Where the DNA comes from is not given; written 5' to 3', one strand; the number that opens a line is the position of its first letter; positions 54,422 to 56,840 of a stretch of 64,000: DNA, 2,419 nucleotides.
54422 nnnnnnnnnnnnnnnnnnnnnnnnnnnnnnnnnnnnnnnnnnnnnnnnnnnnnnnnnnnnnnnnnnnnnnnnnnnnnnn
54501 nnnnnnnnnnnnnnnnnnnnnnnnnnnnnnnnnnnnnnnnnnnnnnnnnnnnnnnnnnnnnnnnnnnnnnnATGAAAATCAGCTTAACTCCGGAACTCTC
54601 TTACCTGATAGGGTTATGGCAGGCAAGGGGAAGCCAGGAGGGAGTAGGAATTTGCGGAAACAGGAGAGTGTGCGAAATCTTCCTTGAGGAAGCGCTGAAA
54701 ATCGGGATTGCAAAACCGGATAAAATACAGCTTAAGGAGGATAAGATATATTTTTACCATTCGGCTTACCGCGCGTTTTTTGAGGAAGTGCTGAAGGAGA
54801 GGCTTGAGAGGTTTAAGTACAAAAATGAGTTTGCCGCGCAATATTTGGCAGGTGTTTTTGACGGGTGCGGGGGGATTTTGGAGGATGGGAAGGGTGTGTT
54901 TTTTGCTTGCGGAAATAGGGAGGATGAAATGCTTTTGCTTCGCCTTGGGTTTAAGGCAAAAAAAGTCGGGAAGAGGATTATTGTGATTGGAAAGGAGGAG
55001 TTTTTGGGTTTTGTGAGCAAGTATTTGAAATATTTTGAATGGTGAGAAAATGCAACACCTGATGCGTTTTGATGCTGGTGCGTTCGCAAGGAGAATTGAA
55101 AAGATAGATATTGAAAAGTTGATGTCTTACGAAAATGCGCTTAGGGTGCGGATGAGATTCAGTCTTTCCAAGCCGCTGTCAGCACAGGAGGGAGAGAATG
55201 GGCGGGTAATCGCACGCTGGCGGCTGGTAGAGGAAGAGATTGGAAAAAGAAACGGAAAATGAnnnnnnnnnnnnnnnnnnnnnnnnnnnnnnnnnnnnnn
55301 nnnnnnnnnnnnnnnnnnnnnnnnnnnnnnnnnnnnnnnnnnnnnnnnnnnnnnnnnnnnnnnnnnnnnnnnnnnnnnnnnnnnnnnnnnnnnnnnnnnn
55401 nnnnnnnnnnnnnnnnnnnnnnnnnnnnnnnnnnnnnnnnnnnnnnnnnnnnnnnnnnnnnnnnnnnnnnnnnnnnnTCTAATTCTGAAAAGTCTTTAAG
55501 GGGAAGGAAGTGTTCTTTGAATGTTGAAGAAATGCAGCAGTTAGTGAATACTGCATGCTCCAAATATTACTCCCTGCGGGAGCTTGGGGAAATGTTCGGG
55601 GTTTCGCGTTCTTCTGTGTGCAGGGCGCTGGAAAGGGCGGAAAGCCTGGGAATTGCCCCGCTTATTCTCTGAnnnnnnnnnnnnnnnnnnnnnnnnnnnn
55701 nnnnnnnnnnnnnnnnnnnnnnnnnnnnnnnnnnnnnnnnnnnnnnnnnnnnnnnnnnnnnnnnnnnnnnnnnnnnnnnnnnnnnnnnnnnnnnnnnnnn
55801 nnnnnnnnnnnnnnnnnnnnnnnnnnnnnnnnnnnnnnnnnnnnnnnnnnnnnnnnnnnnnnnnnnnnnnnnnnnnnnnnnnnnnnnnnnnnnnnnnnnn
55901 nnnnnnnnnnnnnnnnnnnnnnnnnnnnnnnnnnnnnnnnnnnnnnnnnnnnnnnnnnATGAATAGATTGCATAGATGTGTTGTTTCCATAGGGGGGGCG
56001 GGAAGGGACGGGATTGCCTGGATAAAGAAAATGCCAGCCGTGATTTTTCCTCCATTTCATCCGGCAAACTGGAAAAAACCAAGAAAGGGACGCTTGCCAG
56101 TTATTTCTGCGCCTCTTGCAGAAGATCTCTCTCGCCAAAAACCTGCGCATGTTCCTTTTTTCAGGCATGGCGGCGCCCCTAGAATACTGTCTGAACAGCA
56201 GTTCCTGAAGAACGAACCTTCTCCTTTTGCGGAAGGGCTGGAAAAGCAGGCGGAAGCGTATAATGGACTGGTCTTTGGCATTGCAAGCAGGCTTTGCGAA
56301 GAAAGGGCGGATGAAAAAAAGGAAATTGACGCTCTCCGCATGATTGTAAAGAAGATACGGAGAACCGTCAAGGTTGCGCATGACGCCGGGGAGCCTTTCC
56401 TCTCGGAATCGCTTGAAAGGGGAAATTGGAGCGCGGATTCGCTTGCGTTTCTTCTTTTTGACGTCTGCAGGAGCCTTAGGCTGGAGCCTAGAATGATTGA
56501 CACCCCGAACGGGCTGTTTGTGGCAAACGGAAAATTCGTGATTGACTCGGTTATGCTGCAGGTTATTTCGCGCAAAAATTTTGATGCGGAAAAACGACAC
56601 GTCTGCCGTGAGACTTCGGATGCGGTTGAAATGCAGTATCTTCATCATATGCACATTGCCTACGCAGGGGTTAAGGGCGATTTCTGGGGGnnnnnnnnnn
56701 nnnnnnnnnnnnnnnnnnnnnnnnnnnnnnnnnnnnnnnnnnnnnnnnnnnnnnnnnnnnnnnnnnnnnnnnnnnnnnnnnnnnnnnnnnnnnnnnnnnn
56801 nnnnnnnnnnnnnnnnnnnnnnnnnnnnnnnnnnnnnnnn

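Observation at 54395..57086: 2.7-kb gene cassette inserted between 16S and tRNA-Ala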

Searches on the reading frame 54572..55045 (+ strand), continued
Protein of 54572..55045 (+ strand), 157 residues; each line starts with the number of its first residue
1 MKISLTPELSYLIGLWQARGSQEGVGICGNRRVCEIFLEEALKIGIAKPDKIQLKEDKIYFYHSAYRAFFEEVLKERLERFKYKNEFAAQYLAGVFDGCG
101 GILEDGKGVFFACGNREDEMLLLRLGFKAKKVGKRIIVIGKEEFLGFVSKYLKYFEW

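Call 95: search_protein_families(library=ncbifam, proteins=[L010:7538-7978:+, L010:6489-7484:-], max_evalue=0.00001)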
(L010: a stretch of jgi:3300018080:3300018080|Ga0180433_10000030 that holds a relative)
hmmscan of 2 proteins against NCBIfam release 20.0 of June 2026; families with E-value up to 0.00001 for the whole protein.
L010:7538-7978:+ (146 aa): 0 families

L010:6489-7484:- (331 aa): 6 families
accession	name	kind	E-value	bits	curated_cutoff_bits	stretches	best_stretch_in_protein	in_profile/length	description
TIGR00878.1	purM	equivalog_domain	1.2e-91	307.4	236.35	1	21-312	19-331/332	phosphoribosylformylglycinamidine cyclo-ligase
TIGR01379.1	thiL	equivalog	3.4e-12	46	184.15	1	49-327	34-311/320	thiamine-phosphate kinase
NF004353.0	PRK05731.2-2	equivalog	2.1e-10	40.2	301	1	40-326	19-293/311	thiamine-phosphate kinase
TIGR03267.1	methan_mark_2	hypoth_equivalog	1.2e-09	37.7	365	1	39-175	43-169/323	methanogenesis marker 2 protein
NF004354.0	PRK05731.2-3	equivalog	4.2e-08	32.9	204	1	75-314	48-263/273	thiamine-phosphate kinase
NF004351.0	PRK05731.1-4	equivalog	2.7e-07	30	324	1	75-261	73-253/321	thiamine-phosphate kinase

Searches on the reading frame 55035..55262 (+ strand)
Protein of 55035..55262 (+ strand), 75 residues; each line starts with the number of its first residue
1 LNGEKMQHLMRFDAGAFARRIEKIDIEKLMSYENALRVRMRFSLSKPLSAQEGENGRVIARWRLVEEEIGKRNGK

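Call 8: search_protein_families(library=pfam, proteins=[window:55035-55262:+], max_evalue=1)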
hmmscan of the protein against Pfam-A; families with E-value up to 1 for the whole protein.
window:55035-55262:+ (75 aa): 1 family
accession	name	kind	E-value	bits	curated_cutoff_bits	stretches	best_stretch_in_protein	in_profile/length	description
PF04435.23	SPK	-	0.076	13.6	22.1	1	17-50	38-73/104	Domain of unknown function (DUF545)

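Call 9: search_protein_families(library=ncbifam, proteins=[window:55035-55262:+], max_evalue=1)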
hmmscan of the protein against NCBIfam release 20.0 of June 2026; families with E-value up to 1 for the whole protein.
window:55035-55262:+ (75 aa): 0 families

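Call 86: search_protein_families(library=pfam, proteins=[window:55050-55262:+], max_evalue=0.0001)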
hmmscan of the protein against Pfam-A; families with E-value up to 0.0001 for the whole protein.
window:55050-55262:+ (70 aa): 0 families

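Call 91: search_protein_families(library=phrogs, proteins=[window:55050-55262:+], max_evalue=0.01)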
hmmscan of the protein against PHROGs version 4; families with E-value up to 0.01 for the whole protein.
window:55050-55262:+ (70 aa): 0 families
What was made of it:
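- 55050..55262 (+): o75/o70: doubtful ORF. No Pfam or PHROG hit (calls 86, 91).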

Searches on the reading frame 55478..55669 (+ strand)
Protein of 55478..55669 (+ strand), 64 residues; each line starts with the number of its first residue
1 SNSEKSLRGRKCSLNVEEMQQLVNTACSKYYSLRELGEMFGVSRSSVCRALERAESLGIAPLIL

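Call 88: find_homologous_proteins(query=window:55478-55669:+, max_evalue=0.01)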
Query window:55478-55669:+: no candidate shares three 5-residue words with the query. No homologue found.
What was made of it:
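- Tried and rejected: The homology search gave no candidates (call 88).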

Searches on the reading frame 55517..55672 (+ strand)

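Call 8: search_protein_families(library=pfam, proteins=[window:55517-55672:+], max_evalue=1)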
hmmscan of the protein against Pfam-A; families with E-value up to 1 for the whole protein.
window:55517-55672:+ (51 aa): 23 families
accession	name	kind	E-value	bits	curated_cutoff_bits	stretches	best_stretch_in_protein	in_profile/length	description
PF13384.12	HTH_23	-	3.4e-05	24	24.6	1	17-49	17-49/50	Homeodomain-like domain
PF00392.27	GntR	-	3.8e-05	23.7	27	1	19-46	26-53/64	Bacterial regulatory proteins, gntR family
PF18024.7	HTH_50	-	0.0001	22.4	27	1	8-40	14-46/50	Helix-turn-helix domain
PF04545.22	Sigma70_r4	-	0.00036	20.4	24.1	1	18-41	21-44/50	Sigma-70, region 4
PF13551.12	HTH_29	-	0.00062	20.3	28.1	1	19-49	14-44/64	Winged helix-turn helix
PF12802.13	MarR_2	-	0.00086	19.9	27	1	19-45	22-48/61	MarR family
PF08279.18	HTH_11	-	0.00091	19.5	25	1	18-47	16-44/55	HTH domain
PF13613.12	HTH_Tnp_4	-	0.0012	18.8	27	1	17-44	19-46/53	Helix-turn-helix of DDE superfamily endonuclease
PF13545.12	HTH_Crp_2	-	0.0015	18.9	27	1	19-46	24-51/70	Crp-like helix-turn-helix domain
PF04967.18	HTH_10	-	0.0054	17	23.1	1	17-43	23-49/53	HTH DNA binding domain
PF13518.12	HTH_28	-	0.0071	16.8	25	1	17-49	13-44/52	Helix-turn-helix domain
PF04297.20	UPF0122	-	0.022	15.4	22.7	1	12-43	28-59/101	Putative helix-turn-helix protein, YlxM / p13 like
PF13936.12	HTH_38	-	0.026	14.7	27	1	15-40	18-43/44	Helix-turn-helix domain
PF13412.12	HTH_24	-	0.048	13.7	21.9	1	19-46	19-46/48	Winged helix-turn-helix DNA-binding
PF13404.12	HTH_AsnC-type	-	0.059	13.6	27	1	19-40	19-40/42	AsnC-type helix-turn-helix domain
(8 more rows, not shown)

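Call 9: search_protein_families(library=ncbifam, proteins=[window:55517-55672:+], max_evalue=1)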
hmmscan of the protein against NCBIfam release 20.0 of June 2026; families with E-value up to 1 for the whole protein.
window:55517-55672:+ (51 aa): 15 families
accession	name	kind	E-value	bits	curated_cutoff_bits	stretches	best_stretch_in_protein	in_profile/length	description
NF045758.2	YlxM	equivalog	0.0012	19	80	1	7-43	22-58/72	YlxM family DNA-binding protein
TIGR02937.1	sigma70-ECF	superfamily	0.0037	16.9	42.9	1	17-41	133-157/165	sigma-70 family RNA polymerase sigma factor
TIGR03001.1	Sig-70_gmx1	subfamily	0.013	14.8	154.6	1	18-43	178-203/244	RNA polymerase sigma-70 factor, Myxococcales family 1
NF001071.0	PRK00118.2-1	equivalog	0.019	15.4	160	1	16-43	33-60/117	putative DNA-binding protein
NF001066.0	PRK00118.1-1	equivalog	0.026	14.9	147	1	14-43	32-61/110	putative DNA-binding protein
NF008848.0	PRK11886.1-3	equivalog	0.042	12.9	362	1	6-46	3-45/319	bifunctional biotin--[acetyl-CoA-carboxylase] ligase/biotin operon repressor BirA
NF033545.0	transpos_IS630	equivalog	0.049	13.1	100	1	12-49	7-44/299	IS630 family transposase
NF033577.2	transpos_IS481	equivalog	0.066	12.7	224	1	8-49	4-45/284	IS481 family transposase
NF042982.1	MFR_Fp_SdhA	equivalog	0.072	11.5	1100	1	2-45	526-566/612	8-methylmenaquinol:fumarate reductase flavoprotein subunit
NF001068.0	PRK00118.1-4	equivalog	0.089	13.4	125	1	14-43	32-61/113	putative DNA-binding protein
NF007741.0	PRK10421.1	equivalog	0.1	11.9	311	1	13-46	27-60/262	transcriptional regulator LldR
NF001070.0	PRK00118.1-6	equivalog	0.13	12.5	117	1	17-43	34-60/110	putative DNA-binding protein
NF053881.1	TransRegDeoRBac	equivalog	0.13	11.4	420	1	3-46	3-49/311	DNA-binding transcriptional repressor DeoR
NF033516.0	transpos_IS3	equivalog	0.13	11.4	160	1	7-41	91-124/369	IS3 family transposase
TIGR03337.1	phnR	equivalog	0.19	11.4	296.75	1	9-45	17-53/231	phosphonate utilization transcriptional regulator PhnR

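Call 91: search_protein_families(library=phrogs, proteins=[window:55517-55672:+], max_evalue=0.01)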
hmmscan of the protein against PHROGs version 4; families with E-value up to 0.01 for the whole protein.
window:55517-55672:+ (51 aa): 0 families

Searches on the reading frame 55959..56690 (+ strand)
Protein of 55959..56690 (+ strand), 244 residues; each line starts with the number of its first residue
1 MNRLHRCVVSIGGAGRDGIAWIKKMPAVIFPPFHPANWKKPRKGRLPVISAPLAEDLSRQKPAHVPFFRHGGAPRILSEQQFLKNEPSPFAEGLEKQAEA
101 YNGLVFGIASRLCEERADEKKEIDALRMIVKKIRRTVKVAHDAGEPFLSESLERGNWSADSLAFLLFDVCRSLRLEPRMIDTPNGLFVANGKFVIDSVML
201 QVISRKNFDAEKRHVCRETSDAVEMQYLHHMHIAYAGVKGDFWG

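Call 42: search_protein_families(library=pfam, proteins=[window:55959-56690:+], max_evalue=10)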
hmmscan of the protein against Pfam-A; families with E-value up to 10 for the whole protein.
window:55959-56690:+ (244 aa): 1 family
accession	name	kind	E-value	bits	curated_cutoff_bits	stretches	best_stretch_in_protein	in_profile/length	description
PF13369.12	Transglut_core2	-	0.18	11.7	23.5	1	119-198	24-111/155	Transglutaminase-like superfamily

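Call 52: search_protein_representatives(protein=window:55959-56690:+)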
Query: 244 residues. Proteins with E-value up to 0.001 (for the whole library): 6; up to 1e-10: 2; up to 1e-30: 2. The best 6 are listed.
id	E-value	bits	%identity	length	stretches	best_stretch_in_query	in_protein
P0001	4.7e-163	556.9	100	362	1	1-244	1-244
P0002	5.3e-54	199.8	57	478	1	49-234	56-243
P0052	2.4e-05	40.5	22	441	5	9-53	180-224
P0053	1.7e-04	37.6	27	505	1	83-197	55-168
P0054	1.9e-04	37.5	34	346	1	91-198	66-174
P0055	5.6e-04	36.0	28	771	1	95-234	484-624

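Call 53: search_protein_families(library=pfam, proteins=[P0052, P0053, P0054, P0055], max_evalue=0.01)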
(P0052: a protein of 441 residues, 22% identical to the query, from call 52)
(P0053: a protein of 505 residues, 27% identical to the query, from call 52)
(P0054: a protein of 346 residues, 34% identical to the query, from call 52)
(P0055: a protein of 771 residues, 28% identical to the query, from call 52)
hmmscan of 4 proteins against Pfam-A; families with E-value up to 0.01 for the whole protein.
P0052 (441 aa): 0 families

P0053 (505 aa): 41 families (the best 25 are shown)
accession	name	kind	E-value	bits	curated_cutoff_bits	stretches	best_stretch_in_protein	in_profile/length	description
PF07719.23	TPR_2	-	2.2e-59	193.1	27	8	234-265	3-34/34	Tetratricopeptide repeat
PF00515.34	TPR_1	-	2e-58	192.4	27.8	7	234-265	3-34/34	Tetratricopeptide repeat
PF13414.12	TPR_11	-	1.8e-48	162.4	26.8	7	273-314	1-42/42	TPR repeat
PF13181.12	TPR_8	-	1.4e-41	137.5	25.7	3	233-265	2-34/34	Tetratricopeptide repeat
PF13431.12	TPR_17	-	5.7e-34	114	24.4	2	254-286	1-33/34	Tetratricopeptide repeat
PF13432.12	TPR_16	-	2.7e-33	114.5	32.7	5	306-367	3-64/65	Tetratricopeptide repeat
PF14559.12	TPR_19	-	1.8e-31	108.7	25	4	277-338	2-63/68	Tetratricopeptide repeat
PF13424.12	TPR_12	-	2.5e-31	108.2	30.1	4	334-395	3-73/77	Tetratricopeptide repeat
PF13176.12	TPR_7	-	2.2e-28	96.3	27.9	0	371-400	3-34/36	Tetratricopeptide repeat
PF13428.12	TPR_14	-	1.6e-27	93.6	23.5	2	270-307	5-42/44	Tetratricopeptide repeat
PF13374.12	TPR_10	-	1.2e-21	76.4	27.5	1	233-260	3-30/42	Tetratricopeptide repeat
PF13371.12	TPR_9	-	5.3e-21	74.9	35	1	249-301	12-64/73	Tetratricopeptide repeat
PF23914.1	TPR_CcmH_CycH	-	7.5e-18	65.3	42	3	323-426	39-146/158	Cytochrome c-type biogenesis protein H TPR domain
PF12895.13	ANAPC3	-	8.1e-18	64.9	27.2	3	251-325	8-81/82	Anaphase-promoting complex, cyclosome, subunit 3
PF13174.12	TPR_6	-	3.2e-14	52.9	26.3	0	369-394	2-27/33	Tetratricopeptide repeat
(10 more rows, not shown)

P0054 (346 aa): 22 families
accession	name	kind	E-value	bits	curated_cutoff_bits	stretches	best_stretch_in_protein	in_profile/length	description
PF00515.34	TPR_1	-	1.4e-29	101.1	27.8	3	240-273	1-34/34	Tetratricopeptide repeat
PF07719.23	TPR_2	-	2.1e-25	87.1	27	3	274-307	1-34/34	Tetratricopeptide repeat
PF13414.12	TPR_11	-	8.4e-22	77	26.8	3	249-288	3-42/42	TPR repeat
PF13181.12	TPR_8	-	7.6e-21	72.9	25.7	3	208-238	3-33/34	Tetratricopeptide repeat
PF13432.12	TPR_16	-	6.6e-17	62.1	32.7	2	210-274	1-65/65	Tetratricopeptide repeat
PF13431.12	TPR_17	-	3.2e-15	55.5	24.4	1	228-261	1-34/34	Tetratricopeptide repeat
PF13424.12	TPR_12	-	5.7e-14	52.5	30.1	2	240-305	3-76/77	Tetratricopeptide repeat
PF13428.12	TPR_14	-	3.7e-13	49.2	23.5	1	209-244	4-39/44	Tetratricopeptide repeat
PF13371.12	TPR_9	-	5.7e-11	42.7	35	1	215-276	4-65/73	Tetratricopeptide repeat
PF14559.12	TPR_19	-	3.9e-09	37.1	25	1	254-311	5-62/68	Tetratricopeptide repeat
PF13174.12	TPR_6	-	8.3e-09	36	26.3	0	208-238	2-32/33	Tetratricopeptide repeat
PF13176.12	TPR_7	-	4.3e-06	26.8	27.9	0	209-240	2-35/36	Tetratricopeptide repeat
PF13374.12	TPR_10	-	5.3e-05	23.5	27.5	0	240-267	2-29/42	Tetratricopeptide repeat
PF13429.12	TPR_15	-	6e-05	23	26.2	1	207-307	147-247/280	Tetratricopeptide repeat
PF12569.14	NatA_aux_su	-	0.00011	21.8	33.3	0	250-322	202-272/515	N-terminal acetyltransferase A, auxiliary subunit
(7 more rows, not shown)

P0055 (771 aa): 13 families
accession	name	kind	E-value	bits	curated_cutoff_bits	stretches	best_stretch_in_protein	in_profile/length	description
PF13414.12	TPR_11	-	6.9e-24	83.7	26.8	3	682-714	8-40/42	TPR repeat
PF00515.34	TPR_1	-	6e-20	70.6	27.8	3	702-735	1-34/34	Tetratricopeptide repeat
PF07719.23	TPR_2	-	3.9e-17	61.3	27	2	620-650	4-34/34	Tetratricopeptide repeat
PF13181.12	TPR_8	-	2e-14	52.9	25.7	1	702-735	1-34/34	Tetratricopeptide repeat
PF13431.12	TPR_17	-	1e-12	47.7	24.4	1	691-722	2-33/34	Tetratricopeptide repeat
PF13432.12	TPR_16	-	1.6e-12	48.1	32.7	2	679-736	8-65/65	Tetratricopeptide repeat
PF13428.12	TPR_14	-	8.6e-10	38.8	23.5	1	622-658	6-42/44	Tetratricopeptide repeat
PF14559.12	TPR_19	-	1e-08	35.8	25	1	682-744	5-67/68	Tetratricopeptide repeat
PF13371.12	TPR_9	-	2.2e-07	31.2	35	0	620-654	32-66/73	Tetratricopeptide repeat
PF13424.12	TPR_12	-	0.00013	22.5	30.1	0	619-647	5-33/77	Tetratricopeptide repeat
PF13174.12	TPR_6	-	0.0024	18.8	26.3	0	621-649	4-32/33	Tetratricopeptide repeat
PF24575.1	TPR_Slam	-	0.0055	17.6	35.2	0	623-656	53-86/104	Surface lipoprotein assembly modifier, N-terminal TPR repeats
PF13176.12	TPR_7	-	0.0063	17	27.9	0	674-703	6-34/36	Tetratricopeptide repeat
